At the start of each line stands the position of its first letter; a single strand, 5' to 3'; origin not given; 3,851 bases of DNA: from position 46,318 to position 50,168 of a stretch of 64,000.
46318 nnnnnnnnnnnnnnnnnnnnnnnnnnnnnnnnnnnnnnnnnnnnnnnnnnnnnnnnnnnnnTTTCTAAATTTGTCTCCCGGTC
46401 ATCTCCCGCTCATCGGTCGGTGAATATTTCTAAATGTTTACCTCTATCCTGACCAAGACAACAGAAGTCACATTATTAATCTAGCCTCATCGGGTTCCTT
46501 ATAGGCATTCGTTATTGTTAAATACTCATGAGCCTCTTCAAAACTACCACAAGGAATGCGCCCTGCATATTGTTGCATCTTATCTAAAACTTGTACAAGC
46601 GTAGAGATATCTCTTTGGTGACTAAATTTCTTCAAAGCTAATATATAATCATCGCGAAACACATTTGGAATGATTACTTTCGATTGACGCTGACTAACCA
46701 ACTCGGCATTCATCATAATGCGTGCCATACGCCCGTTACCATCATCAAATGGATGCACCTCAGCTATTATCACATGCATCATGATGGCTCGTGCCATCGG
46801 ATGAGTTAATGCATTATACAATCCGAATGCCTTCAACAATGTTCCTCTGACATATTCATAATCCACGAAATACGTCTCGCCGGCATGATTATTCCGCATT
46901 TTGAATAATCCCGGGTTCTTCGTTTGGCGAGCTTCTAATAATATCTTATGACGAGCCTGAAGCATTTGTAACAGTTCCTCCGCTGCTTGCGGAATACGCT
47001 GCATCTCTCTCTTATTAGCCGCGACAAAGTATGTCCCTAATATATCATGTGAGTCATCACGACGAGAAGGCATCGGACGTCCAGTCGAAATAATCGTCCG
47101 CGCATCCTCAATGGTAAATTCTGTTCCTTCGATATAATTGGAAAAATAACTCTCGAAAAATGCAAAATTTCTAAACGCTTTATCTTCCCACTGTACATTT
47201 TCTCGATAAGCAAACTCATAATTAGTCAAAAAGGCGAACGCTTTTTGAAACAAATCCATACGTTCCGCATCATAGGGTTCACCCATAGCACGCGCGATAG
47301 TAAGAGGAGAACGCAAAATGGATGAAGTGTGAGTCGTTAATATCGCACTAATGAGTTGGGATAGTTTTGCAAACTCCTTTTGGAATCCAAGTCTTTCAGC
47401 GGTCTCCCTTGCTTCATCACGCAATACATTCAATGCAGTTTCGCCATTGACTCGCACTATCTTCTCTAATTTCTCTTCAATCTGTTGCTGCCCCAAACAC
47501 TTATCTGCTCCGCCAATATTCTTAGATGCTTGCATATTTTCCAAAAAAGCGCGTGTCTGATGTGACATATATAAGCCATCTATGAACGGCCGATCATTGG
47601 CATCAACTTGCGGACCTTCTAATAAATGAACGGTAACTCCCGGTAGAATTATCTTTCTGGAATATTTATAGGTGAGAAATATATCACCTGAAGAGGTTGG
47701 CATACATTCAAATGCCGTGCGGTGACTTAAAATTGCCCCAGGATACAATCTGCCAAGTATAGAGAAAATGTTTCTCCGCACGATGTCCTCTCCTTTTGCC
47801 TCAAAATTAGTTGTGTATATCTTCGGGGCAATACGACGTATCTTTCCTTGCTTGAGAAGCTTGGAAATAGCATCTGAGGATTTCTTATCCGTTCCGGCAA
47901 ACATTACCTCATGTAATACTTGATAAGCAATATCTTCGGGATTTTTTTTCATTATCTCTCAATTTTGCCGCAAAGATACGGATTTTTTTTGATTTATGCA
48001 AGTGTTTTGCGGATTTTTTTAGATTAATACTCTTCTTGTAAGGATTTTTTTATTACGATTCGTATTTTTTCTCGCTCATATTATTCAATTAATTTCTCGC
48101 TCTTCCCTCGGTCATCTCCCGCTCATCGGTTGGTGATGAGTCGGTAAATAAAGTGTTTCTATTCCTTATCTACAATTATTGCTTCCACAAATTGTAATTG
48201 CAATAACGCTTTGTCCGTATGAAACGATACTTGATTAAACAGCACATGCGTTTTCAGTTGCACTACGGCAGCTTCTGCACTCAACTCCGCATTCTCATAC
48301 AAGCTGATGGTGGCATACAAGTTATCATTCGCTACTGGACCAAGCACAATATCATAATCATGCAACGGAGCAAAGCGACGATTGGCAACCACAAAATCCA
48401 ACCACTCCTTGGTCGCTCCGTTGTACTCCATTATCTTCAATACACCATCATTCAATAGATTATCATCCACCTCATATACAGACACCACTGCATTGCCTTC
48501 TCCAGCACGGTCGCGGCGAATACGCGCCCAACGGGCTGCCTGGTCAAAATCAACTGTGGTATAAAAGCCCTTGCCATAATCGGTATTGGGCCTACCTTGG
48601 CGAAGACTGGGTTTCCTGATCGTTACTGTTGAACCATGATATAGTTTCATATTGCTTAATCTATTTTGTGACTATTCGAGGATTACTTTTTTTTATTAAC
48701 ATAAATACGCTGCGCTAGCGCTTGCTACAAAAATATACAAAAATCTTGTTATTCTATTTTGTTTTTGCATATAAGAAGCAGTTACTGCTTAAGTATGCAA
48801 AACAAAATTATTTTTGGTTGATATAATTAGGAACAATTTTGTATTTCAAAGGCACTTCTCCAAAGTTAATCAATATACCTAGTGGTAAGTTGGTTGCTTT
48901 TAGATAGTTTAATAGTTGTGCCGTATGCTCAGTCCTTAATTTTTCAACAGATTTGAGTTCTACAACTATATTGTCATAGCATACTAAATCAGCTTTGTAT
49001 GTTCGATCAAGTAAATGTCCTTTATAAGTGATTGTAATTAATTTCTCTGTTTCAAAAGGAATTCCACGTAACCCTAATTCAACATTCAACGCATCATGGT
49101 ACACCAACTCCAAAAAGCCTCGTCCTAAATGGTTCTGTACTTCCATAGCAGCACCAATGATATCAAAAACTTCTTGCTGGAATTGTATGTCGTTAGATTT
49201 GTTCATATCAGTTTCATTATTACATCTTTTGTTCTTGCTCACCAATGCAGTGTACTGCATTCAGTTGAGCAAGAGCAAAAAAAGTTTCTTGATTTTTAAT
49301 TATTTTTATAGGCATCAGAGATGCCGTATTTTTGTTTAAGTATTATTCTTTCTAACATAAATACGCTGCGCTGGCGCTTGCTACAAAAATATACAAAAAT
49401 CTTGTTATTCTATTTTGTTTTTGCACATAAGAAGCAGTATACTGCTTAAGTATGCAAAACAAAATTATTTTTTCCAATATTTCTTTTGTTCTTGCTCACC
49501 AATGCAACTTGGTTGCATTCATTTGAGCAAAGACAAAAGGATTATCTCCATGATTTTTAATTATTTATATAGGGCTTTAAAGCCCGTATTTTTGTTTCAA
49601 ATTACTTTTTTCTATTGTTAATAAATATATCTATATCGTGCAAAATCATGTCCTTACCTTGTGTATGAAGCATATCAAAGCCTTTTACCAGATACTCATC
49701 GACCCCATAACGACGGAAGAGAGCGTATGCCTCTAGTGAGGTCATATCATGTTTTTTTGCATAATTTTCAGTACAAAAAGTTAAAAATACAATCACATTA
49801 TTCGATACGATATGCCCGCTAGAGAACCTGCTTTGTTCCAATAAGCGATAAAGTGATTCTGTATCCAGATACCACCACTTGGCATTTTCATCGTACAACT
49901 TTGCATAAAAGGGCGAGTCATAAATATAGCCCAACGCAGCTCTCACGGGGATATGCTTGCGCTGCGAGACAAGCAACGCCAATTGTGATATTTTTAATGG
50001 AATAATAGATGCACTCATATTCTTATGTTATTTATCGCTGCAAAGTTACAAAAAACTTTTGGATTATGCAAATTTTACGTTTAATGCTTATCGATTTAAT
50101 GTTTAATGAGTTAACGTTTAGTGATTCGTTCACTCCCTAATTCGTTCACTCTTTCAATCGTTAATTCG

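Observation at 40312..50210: ~9.7-kb accessory island splits a WbqC / DegT-aminotransferase pair and is bracketed by ~110-bp direct octamer-periodic repeats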

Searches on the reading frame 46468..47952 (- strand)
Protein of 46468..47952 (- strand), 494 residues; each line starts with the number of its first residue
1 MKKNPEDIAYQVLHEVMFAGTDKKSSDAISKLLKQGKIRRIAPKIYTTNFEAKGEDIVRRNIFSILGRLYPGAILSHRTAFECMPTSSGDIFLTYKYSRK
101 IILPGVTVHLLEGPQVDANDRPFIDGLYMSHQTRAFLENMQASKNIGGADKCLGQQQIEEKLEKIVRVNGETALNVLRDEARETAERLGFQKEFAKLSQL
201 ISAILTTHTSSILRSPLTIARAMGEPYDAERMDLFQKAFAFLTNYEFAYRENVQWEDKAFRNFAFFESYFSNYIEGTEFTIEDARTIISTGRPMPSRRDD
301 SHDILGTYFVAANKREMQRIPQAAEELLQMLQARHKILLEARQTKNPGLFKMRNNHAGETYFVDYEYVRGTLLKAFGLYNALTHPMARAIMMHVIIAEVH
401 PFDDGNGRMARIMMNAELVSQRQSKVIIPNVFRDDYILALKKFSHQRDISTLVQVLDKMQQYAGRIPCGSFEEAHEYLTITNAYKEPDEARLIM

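Call 8: search_protein_families(library=pfam, proteins=[window:46468-47952:-], max_evalue=0.01)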
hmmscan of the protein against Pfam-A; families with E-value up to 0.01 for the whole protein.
window:46468-47952:- (494 aa): 1 family
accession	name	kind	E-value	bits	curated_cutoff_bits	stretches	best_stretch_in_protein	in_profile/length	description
PF02661.23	Fic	-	2e-11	45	24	1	329-417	5-92/93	Fic/DOC family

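Call 26: search_protein_families(library=padloc, proteins=[window:46468-47952:-], max_evalue=0.001)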
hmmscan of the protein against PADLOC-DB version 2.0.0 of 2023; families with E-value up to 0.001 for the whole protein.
window:46468-47952:- (494 aa): 11 families
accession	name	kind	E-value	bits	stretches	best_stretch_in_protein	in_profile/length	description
PDLC04836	PDC-S04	-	6.4e-20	69.4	1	263-461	25-228/244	-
PDLC03963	SoFic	-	4e-18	63.9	1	260-423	53-217/361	-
PDLC04837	PDC-S04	-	2e-15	54.7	1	269-463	31-227/234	-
PDLC04840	PDC-S04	-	1.1e-11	42.9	1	269-461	17-213/227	-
PDLC04839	PDC-S04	-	3.3e-06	24.9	1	391-426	132-167/205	-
PDLC02269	AbiEi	-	5.1e-06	24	1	17-98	20-99/251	AbiEi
PDLC04842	PDC-S04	-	5.3e-06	24.3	1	323-447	39-158/202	-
PDLC04838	PDC-S04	-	2.2e-05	22.3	1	394-460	138-202/209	-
PDLC04966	PDC-S24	-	2.2e-05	21.5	1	399-444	317-369/497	-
PDLC04841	PDC-S04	-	0.00016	19.4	1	352-454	165-265/292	-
PDLC02287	AbiEi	-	0.00044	17.9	1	18-83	21-84/253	AbiEi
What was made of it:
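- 46468..47952 (-): Fic-domain protein (494 aa) with its own promoter-like site at 47959-48004. PADLOC PDC-S04/SoFic and an AbiEi-like N-terminus (calls 8, 26).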

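Call 27: search_protein_families(library=ncbifam, proteins=[window:46468-47952:-], max_evalue=0.001)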
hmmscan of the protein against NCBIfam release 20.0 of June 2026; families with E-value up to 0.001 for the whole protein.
window:46468-47952:- (494 aa): 3 families
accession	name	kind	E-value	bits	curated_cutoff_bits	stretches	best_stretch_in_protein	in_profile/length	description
NF046029.1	ProtAdlyltaseNmFic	equivalog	1.2e-05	25.1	230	1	327-448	28-144/177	protein adenylyltransferase Fic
TIGR02613.1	mob_myst_B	hypoth_equivalog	1.9e-05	24.6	124.4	1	388-441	111-171/186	mobile mystery protein B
NF046030.1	ProtAdlyltaseSoFic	equivalog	0.00019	20.5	550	1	383-442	176-233/361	protein adenylyltransferase Fic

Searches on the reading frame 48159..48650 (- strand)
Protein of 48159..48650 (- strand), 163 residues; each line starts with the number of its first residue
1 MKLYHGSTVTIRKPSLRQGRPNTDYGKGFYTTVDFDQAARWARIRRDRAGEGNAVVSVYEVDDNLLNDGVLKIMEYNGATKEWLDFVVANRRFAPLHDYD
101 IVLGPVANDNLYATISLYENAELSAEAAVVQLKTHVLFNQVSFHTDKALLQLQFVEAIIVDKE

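Call 8: search_protein_families(library=pfam, proteins=[window:48159-48650:-], max_evalue=0.01)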
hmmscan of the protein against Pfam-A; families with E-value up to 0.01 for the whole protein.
window:48159-48650:- (163 aa): 1 family
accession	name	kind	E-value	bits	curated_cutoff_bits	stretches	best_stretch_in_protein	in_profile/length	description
PF13151.12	DUF3990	-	1.5e-47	161.5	32.2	1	1-154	1-152/152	Protein of unknown function (DUF3990)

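Call 26: search_protein_families(library=padloc, proteins=[window:48159-48650:-], max_evalue=0.001)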
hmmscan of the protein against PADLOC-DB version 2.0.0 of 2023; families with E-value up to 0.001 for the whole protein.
window:48159-48650:- (163 aa): 8 families
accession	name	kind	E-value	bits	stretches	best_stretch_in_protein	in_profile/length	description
PDLC04438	PDC-M13B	-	8.5e-50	166.8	1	1-157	1-155/158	-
PDLC04436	PDC-M13A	-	8.8e-50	166.6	1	1-157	1-156/159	-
PDLC04411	PDC-M10A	-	7.3e-34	114.7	1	1-160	4-153/156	-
PDLC04412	PDC-M10A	-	9.5e-34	114.3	1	1-161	1-151/152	-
PDLC04413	PDC-M10A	-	9.1e-24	81.9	1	1-160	1-150/157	-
PDLC04437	PDC-M13A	-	3.9e-21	73.5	1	14-129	3-117/117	-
PDLC04641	PDC-M42A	-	1.5e-08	32.6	1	2-88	5-84/215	-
PDLC04640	PDC-M42A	-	4.8e-06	24.2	1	2-85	69-145/280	-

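Call 27: search_protein_families(library=ncbifam, proteins=[window:48159-48650:-], max_evalue=0.001)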
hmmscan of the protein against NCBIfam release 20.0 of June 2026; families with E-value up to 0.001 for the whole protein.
window:48159-48650:- (163 aa): 0 families

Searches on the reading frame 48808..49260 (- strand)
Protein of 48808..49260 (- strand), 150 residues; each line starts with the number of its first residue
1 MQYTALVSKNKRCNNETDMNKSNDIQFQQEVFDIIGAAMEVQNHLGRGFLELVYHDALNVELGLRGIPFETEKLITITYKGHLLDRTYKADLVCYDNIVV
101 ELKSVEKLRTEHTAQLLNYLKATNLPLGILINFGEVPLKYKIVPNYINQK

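Call 8: search_protein_families(library=pfam, proteins=[window:48808-49260:-], max_evalue=0.01)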
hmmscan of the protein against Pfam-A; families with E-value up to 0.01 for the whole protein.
window:48808-49260:- (150 aa): 1 family
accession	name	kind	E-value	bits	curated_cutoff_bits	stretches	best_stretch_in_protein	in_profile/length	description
PF13366.12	PDDEXK_3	-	2.3e-40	138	22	1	30-135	3-108/117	PD-(D/E)XK nuclease superfamily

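Call 26: search_protein_families(library=padloc, proteins=[window:48808-49260:-], max_evalue=0.001)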
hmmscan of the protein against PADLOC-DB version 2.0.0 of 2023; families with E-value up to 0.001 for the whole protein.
window:48808-49260:- (150 aa): 1 family
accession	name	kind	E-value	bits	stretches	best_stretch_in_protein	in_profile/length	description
PDLC04597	PDC-M36A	-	0.00041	17.3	1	96-136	359-399/457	-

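Call 27: search_protein_families(library=ncbifam, proteins=[window:48808-49260:-], max_evalue=0.001)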
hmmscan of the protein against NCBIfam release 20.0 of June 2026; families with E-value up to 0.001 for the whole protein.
window:48808-49260:- (150 aa): 1 family
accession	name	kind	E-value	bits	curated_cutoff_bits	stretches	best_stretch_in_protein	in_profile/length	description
TIGR04256.1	GxxExxY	subfamily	2.5e-41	140.7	35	1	31-141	3-113/116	GxxExxY protein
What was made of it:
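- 48651..49601 (-): Nested insertion between DUF3791 and DUF3990: repeat elements A-B-A', the GxxExxY (PDDEXK_3) gene 48808-49260, then B'. B (49343-49472) and B' (48687-48815) are ~95% identical direct repeats. TIGR04256, 2.5e-41 (call 27).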

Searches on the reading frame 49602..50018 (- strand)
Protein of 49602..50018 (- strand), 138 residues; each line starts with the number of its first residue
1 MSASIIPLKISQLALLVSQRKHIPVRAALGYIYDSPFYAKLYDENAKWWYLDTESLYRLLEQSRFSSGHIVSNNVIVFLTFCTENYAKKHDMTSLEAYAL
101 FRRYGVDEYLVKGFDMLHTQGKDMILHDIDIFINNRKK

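Call 8: search_protein_families(library=pfam, proteins=[window:49602-50018:-], max_evalue=0.01)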
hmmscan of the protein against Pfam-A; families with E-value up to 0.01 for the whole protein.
window:49602-50018:- (138 aa): 1 family
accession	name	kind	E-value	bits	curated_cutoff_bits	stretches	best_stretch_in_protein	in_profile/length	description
PF12668.12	DUF3791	-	1.9e-18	66.6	25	1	78-136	2-60/60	Protein of unknown function (DUF3791)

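Call 26: search_protein_families(library=padloc, proteins=[window:49602-50018:-], max_evalue=0.001)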
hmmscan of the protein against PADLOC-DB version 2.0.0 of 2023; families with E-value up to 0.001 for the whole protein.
window:49602-50018:- (138 aa): 7 families
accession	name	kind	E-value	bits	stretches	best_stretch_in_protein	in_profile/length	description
PDLC04433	PDC-M13A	-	3.9e-21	73.3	1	74-138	7-71/74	-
PDLC04445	PDC-M13C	-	1.6e-18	64.7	1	77-137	6-66/70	-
PDLC04434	PDC-M13A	-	3.4e-17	60.3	1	70-137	6-75/78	-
PDLC04441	PDC-M13C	-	1.7e-13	48.6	1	5-63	13-71/74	-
PDLC04439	PDC-M13B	-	1.7e-06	26.3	1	5-71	9-74/79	-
PDLC04435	PDC-M13A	-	8e-06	24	1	74-135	6-67/72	-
PDLC04444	PDC-M13C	-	5.1e-05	21.5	1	16-73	18-74/76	-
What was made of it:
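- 49602..50018 (-): DUF3791 gene. It pairs with DUF3990 as PADLOC candidate system PDC-M13. Calls 8, 26.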

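Call 27: search_protein_families(library=ncbifam, proteins=[window:49602-50018:-], max_evalue=0.001)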
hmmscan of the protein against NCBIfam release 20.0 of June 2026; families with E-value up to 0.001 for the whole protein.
window:49602-50018:- (138 aa): 0 families
